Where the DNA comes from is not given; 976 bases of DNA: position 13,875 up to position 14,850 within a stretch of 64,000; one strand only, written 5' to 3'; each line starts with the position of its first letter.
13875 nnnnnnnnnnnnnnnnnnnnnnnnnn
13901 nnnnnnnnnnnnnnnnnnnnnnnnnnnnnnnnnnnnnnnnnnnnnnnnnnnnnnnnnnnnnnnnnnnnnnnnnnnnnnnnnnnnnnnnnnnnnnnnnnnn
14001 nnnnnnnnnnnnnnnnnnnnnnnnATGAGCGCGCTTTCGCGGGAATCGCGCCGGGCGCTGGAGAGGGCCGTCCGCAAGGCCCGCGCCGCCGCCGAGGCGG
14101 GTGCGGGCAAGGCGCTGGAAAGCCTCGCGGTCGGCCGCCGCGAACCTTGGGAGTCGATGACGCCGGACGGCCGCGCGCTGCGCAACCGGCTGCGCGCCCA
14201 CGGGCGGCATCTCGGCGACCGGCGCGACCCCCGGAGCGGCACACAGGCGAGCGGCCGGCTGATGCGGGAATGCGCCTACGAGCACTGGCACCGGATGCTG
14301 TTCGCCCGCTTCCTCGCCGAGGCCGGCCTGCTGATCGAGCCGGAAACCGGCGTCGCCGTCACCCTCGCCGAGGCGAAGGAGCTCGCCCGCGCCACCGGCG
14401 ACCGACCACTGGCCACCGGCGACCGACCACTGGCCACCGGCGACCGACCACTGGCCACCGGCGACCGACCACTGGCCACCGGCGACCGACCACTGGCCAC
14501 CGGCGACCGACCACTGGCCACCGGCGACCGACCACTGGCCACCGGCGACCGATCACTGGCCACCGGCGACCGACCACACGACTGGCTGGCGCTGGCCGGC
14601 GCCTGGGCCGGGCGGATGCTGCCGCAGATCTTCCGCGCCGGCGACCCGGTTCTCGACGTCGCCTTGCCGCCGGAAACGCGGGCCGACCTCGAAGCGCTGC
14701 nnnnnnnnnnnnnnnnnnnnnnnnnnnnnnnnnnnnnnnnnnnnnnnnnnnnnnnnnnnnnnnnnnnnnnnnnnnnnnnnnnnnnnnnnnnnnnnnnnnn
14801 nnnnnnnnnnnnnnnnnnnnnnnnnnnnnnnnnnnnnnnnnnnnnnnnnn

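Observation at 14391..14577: In-frame 21-bp tandem repeat (~9 copies, ATGDRPL heptad) near the N-terminus of PglX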

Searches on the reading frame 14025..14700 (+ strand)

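Call 70: search_protein_families(library=pfam, proteins=[window:14025-14700:+], max_evalue=10)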
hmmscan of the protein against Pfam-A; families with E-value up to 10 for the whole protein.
window:14025-14700:+ (225 aa): 0 families

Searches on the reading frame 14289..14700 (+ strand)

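Call 25: find_homologous_proteins(query=window:14289-14700:+, max_evalue=0.00001)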
Query window:14289-14700:+ (137 aa): 116 proteins with E <= 0.00001 among 8000 candidates.
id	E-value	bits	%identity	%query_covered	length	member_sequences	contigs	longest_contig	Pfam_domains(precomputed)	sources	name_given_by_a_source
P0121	1.5e-21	95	68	32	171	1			-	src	-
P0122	1.1e-20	92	75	29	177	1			-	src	-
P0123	2.2e-20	91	73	32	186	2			-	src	-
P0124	3.4e-20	90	75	29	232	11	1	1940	-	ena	-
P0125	5.1e-20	90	73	29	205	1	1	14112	-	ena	-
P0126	1.0e-19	89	73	29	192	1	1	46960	-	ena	-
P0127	2.1e-19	88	65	34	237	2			-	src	-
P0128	2.7e-19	87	66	32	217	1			-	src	-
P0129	3.0e-19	87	76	27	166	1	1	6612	-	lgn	-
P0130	3.5e-19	87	68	32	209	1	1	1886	-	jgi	-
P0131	3.7e-19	87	82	25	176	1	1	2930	-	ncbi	ncbi:MAG: SAM-dependent methyltransferase, partial [Planctomycetota bacterium]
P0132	5.2e-19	86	61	32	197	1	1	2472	-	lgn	-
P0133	5.9e-19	86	61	32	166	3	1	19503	-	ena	-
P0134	6.0e-19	86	61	32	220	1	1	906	-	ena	-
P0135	6.9e-19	86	68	29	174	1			-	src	-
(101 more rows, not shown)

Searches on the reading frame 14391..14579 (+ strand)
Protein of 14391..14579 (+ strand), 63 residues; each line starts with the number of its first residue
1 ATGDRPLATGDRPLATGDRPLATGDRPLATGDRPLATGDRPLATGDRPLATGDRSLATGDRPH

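Call 70: search_protein_families(library=pfam, proteins=[window:14391-14579:+], max_evalue=10)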
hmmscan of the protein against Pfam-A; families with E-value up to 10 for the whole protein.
window:14391-14579:+ (63 aa): 2 families
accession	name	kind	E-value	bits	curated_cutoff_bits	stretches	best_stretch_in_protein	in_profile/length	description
PF16600.10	Caskin1-CID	-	0.69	10.7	30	0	47-55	8-16/59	Caskin1 CASK-interaction domain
PF05658.19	YadA_head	-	0.74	10.7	25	1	50-59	15-24/27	YadA head domain repeat (2 copies)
